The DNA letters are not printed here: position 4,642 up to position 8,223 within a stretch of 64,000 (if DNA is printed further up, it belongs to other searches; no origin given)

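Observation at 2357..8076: Stand-alone, translationally coupled SNF2 helicase + Eco57I/type-IIG-like N6-adenine methyltransferase: candidate two-gene defence module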

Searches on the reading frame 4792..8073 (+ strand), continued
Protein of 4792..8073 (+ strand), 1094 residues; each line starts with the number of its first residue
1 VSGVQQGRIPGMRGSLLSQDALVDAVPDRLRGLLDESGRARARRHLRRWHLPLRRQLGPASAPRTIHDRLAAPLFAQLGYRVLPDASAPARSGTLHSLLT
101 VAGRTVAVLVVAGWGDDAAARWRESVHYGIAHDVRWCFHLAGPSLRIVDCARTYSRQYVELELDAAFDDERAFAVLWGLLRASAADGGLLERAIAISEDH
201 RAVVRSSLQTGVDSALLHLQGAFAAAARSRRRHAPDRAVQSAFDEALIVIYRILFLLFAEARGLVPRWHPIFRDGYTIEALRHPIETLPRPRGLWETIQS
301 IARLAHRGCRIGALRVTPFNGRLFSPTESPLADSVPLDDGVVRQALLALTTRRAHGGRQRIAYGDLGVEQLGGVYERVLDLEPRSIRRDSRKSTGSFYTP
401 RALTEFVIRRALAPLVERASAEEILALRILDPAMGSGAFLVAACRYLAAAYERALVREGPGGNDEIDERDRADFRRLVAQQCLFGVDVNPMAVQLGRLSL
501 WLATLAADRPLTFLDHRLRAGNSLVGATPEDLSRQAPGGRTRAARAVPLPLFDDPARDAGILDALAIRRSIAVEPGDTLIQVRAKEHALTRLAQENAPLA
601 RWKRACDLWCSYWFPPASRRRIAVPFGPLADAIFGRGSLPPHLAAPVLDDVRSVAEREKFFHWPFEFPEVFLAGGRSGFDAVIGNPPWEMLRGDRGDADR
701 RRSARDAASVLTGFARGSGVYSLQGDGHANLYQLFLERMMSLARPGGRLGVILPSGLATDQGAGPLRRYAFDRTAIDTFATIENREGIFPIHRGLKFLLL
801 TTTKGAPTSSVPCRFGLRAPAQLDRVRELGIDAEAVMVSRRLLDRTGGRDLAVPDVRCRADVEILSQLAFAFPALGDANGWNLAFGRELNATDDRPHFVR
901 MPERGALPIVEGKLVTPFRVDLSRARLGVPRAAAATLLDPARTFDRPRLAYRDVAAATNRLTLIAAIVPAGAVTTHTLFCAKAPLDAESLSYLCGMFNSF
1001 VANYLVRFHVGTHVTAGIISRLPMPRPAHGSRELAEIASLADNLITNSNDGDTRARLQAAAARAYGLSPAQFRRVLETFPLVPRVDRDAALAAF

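Call 81: get_annotated_region(hit=H2, flank=10000)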
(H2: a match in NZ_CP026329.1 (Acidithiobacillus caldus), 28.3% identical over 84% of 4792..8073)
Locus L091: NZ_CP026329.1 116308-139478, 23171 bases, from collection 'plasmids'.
description: Acidithiobacillus caldus strain MTH-04 plasmid p1, complete sequence
organism: Acidithiobacillus caldus (NCBI taxid 33059)
taxonomy: Bacteria; Pseudomonadota; Acidithiobacillia; Acidithiobacillales; Acidithiobacillaceae; Acidithiobacillus; Acidithiobacillus caldus
host: -; source: pure culture,spring; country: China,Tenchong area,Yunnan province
typing (MOB-suite, as given by PLSDB): non-mobilizable
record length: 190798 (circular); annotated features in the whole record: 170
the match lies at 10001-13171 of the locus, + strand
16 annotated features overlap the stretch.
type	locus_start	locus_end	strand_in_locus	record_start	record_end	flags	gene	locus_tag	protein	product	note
CDS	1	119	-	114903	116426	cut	istA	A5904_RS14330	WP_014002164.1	IS21 family transposase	-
CDS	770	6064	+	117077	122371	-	-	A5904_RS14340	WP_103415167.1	DEAD/DEAH box helicase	-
CDS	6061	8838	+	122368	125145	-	-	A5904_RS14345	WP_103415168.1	helicase-related protein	-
CDS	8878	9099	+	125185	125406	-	-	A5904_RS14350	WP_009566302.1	type II toxin-antitoxin system Phd/YefM family antitoxin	-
CDS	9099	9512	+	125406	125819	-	-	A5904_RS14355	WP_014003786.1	type II toxin-antitoxin system VapC family toxin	-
CDS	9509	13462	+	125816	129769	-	-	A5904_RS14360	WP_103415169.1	N-6 DNA methylase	GO:0006306 - DNA methylation [Evidence IEA]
CDS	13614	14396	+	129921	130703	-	-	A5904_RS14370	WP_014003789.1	HNH endonuclease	-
CDS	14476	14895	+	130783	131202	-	-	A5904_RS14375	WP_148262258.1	hypothetical protein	-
CDS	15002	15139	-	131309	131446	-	-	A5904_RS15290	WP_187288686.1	hypothetical protein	-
CDS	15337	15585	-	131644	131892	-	-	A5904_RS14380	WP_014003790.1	hypothetical protein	-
CDS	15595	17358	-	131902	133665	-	-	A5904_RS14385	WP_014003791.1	DUF4942 domain-containing protein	-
CDS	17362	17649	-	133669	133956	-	-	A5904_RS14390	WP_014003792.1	hypothetical protein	-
CDS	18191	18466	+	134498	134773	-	-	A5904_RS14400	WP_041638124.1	HU family DNA-binding protein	GO:0030261 - chromosome condensation [Evidence IEA]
CDS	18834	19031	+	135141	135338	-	-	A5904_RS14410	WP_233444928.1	hypothetical protein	-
CDS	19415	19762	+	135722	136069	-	tnpB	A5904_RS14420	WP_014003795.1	IS66 family insertion sequence element accessory protein TnpB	-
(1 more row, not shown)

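Call 82: get_annotated_region(hit=H5, flank=10000)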
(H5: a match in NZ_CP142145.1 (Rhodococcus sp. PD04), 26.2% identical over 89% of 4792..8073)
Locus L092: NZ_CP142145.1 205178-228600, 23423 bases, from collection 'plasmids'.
description: Rhodococcus sp. PD04 plasmid unnamed2, complete sequence
organism: Rhodococcus sp. PD04 (NCBI taxid 3109594)
taxonomy: Bacteria; Actinomycetota; Actinomycetes; Mycobacteriales; Nocardiaceae; Rhodococcus; Rhodococcus sp. PD04
host: -; source: mixed culture,Industrial wastewater from a coking plant; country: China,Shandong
typing (MOB-suite, as given by PLSDB): non-mobilizable
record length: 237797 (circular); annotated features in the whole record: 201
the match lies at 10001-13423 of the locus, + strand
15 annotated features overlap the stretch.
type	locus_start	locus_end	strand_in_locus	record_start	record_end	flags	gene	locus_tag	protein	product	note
CDS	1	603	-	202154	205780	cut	-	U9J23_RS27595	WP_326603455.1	NACHT domain-containing protein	-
CDS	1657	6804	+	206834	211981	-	-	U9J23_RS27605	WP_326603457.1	DEAD/DEAH box helicase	-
CDS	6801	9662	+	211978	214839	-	-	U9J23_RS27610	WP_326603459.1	helicase-related protein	-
CDS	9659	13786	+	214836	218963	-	-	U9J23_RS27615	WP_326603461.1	DNA methyltransferase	-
CDS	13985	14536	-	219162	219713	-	-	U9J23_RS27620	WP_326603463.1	PIN domain-containing protein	-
CDS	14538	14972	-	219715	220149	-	-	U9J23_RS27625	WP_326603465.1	helix-turn-helix domain-containing protein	-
CDS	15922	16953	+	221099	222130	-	-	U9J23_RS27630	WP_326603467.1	IS481 family transposase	-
CDS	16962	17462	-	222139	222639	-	-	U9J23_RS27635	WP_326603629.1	IS5 family transposase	-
CDS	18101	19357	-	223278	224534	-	-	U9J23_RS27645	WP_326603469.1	IS701 family transposase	-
CDS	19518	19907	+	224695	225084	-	-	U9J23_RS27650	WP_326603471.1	hypothetical protein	-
CDS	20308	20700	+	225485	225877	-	-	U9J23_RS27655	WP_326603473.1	hypothetical protein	-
CDS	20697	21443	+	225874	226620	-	-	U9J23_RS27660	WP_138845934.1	RES domain-containing protein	-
CDS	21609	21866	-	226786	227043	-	-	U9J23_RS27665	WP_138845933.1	hypothetical protein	-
CDS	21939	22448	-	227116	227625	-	-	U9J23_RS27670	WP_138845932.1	single-stranded DNA-binding protein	-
CDS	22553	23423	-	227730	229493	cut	-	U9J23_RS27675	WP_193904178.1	hypothetical protein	-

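Call 83: get_annotated_region(hit=H10, flank=10000)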
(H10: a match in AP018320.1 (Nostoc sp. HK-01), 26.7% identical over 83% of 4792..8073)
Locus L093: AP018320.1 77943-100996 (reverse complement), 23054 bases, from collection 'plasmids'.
description: Nostoc sp. HK-01 plasmid plasmid2 DNA, complete genome
organism: Nostoc sp. HK-01 (NCBI taxid 196308)
taxonomy: Bacteria; Cyanobacteriota; Cyanophyceae; Nostocales; Nostocaceae; Nostoc; Nostoc sp. HK-01
host: -; source: -; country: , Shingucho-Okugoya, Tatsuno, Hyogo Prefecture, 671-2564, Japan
typing (MOB-suite, as given by PLSDB): mobilizable; relaxase MOBV
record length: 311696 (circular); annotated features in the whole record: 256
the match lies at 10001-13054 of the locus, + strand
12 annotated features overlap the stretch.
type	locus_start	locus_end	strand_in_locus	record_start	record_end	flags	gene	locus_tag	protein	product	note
CDS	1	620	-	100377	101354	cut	-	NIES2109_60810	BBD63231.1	hypothetical protein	-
CDS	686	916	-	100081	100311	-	-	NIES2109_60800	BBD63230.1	hypothetical protein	-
CDS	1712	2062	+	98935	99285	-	-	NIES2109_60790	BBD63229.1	hypothetical protein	-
CDS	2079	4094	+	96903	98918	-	-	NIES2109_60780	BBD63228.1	hypothetical protein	-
CDS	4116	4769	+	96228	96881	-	-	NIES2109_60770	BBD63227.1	OmpA/MotB domain protein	-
CDS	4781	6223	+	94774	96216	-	-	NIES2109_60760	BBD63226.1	hypothetical protein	-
CDS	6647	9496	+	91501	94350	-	-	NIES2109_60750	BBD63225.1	helicase domain-containing protein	-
CDS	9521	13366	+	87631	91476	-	-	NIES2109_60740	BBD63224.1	putative type II DNA modification enzyme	-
CDS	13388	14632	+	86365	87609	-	-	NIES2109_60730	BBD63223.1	hypothetical protein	-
CDS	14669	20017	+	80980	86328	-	-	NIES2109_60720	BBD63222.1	DEAD/DEAH box helicase domain-containing protein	-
CDS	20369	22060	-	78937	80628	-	-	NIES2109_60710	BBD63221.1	KAP P-loop domain protein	-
CDS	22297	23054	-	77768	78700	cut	-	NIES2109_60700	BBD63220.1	hypothetical protein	-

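Call 87: search_protein_families(library=pfam, proteins=[L050:1-4449:-, L050:4591-6642:-, L050:19751-22840:+, L070:4254-6005:+, L070:1055-2455:+, L071:566-2815:+, L073:1337-3943:+, L083:19230-22061:+], max_evalue=0.001)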
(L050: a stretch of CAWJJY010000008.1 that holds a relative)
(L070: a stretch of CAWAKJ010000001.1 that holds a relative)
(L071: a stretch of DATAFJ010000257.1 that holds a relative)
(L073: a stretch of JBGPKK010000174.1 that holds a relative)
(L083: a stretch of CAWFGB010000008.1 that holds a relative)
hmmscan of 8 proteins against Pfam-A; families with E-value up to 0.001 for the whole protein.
L050:1-4449:- (1483 aa): 3 families
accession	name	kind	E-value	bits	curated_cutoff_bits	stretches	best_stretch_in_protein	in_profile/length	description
PF13620.12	CarboxypepD_reg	-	1.2e-20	74.1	32.3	1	669-745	1-81/82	Carboxypeptidase regulatory-like domain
PF13715.12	CarbopepD_reg_2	-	3.4e-10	40.2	32.2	1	671-730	2-62/88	CarboxypepD_reg-like domain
PF20773.4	InhA-like_MAM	-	7.7e-05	22.7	26.9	1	912-1010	56-165/191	Immune inhibitor A-like, MAM domain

L050:4591-6642:- (683 aa): 9 families
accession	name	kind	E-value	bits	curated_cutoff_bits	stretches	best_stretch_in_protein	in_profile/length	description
PF00326.27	Peptidase_S9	-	7e-67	225.5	22.6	1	476-682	1-210/213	Prolyl oligopeptidase family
PF07676.18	PD40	-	1e-29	102.3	20.9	3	85-119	3-38/38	WD40-like Beta Propeller Repeat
PF00930.27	DPPIV_N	-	4.8e-10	39.1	22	0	50-151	2-117/354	Dipeptidyl peptidase IV (DPP IV) N-terminal region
PF20434.5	BD-FAE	-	6.4e-09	36.1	26.8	1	561-640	131-213/215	BD-FAE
PF25174.1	Beta-prop_THOC3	-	5e-07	29.4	305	0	315-392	32-108/272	THOC3 beta-propeller domain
PF05448.18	AXE1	-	5.2e-06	25.9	21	0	432-507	59-127/321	Acetyl xylan esterase (AXE1)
PF10647.15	Gmad1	-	2.9e-05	24.5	20.5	0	34-87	106-151/251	Lipoprotein LpqB beta-propeller domain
PF01738.24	DLH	-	6.6e-05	23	21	1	483-667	35-194/217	Dienelactone hydrolase family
PF00756.26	Esterase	-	0.00039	20.7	22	0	537-608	113-167/251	Putative esterase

L050:19751-22840:+ (1030 aa): 3 families
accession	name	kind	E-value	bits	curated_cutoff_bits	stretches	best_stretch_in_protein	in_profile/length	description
PF01055.32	Glyco_hydro_31_2nd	-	6.8e-62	210.1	23.5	1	369-681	2-328/328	Glycosyl hydrolases family 31 TIM-barrel domain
PF21365.3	Glyco_hydro_31_3rd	-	3.5e-20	72.7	24.4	1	689-780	1-87/87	Glycosyl hydrolase family 31 C-terminal domain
PF17137.9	DUF5110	-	1.9e-16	60.3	27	1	796-865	1-68/71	Domain of unknown function (DUF5110)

L070:4254-6005:+ (584 aa): 7 families
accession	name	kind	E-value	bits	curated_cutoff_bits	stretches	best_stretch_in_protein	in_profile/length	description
PF02518.31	HATPase_c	-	8.6e-29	100.7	26.4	1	469-573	2-110/111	Histidine kinase-, DNA gyrase B-, and HSP90-like ATPase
PF00672.30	HAMP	-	9.5e-16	58.3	25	1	295-346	1-52/53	HAMP domain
PF02743.24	dCache_1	-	8.7e-14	52.1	45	2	149-258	133-237/240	Cache domain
PF17201.10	Cache_3-Cache_2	-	2.5e-07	30.7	27.7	1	169-275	188-297/299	Cache 3/Cache 2 fusion domain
PF13581.12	HATPase_c_2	-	4.9e-06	27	27.4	1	481-569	40-126/127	Histidine kinase-like ATPase domain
PF00512.31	HisKA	-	5.8e-06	26.7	26.9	1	363-422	4-62/66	His Kinase A (phospho-acceptor) domain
PF17200.10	sCache_2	-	6.1e-05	23.4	25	1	173-274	42-152/155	Single Cache domain 2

L070:1055-2455:+ (467 aa): 2 families
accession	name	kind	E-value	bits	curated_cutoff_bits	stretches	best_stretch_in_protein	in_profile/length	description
PF04055.27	Radical_SAM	-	1.9e-17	64.4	29.5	1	102-250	3-139/166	Radical SAM superfamily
PF13353.11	Fer4_12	-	2.1e-07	31.7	22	1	97-223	7-119/137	4Fe-4S single cluster domain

L071:566-2815:+ (750 aa): 0 families

L073:1337-3943:+ (869 aa): 1 family
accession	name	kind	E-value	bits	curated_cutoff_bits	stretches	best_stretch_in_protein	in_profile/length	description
PF00246.29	Peptidase_M14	-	3.9e-15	56.7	21.6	1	55-216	1-132/286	Zinc carboxypeptidase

L083:19230-22061:+ (944 aa): 4 families
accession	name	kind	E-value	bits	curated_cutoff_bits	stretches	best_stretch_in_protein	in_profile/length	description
PF00676.26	E1_dh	-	7.7e-50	170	22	1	208-499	3-282/300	Dehydrogenase E1 component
PF02779.29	Transket_pyr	-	7.4e-43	146.6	27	1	577-772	2-173/174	Transketolase, pyrimidine binding domain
PF16870.10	OxoGdeHyase_C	-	6.2e-42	143.3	27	1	778-927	2-151/151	2-oxoglutarate dehydrogenase C-terminal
PF16078.10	2-oxogl_dehyd_N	-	4.6e-08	32.9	27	1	8-40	5-37/41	2-oxoglutarate dehydrogenase N-terminus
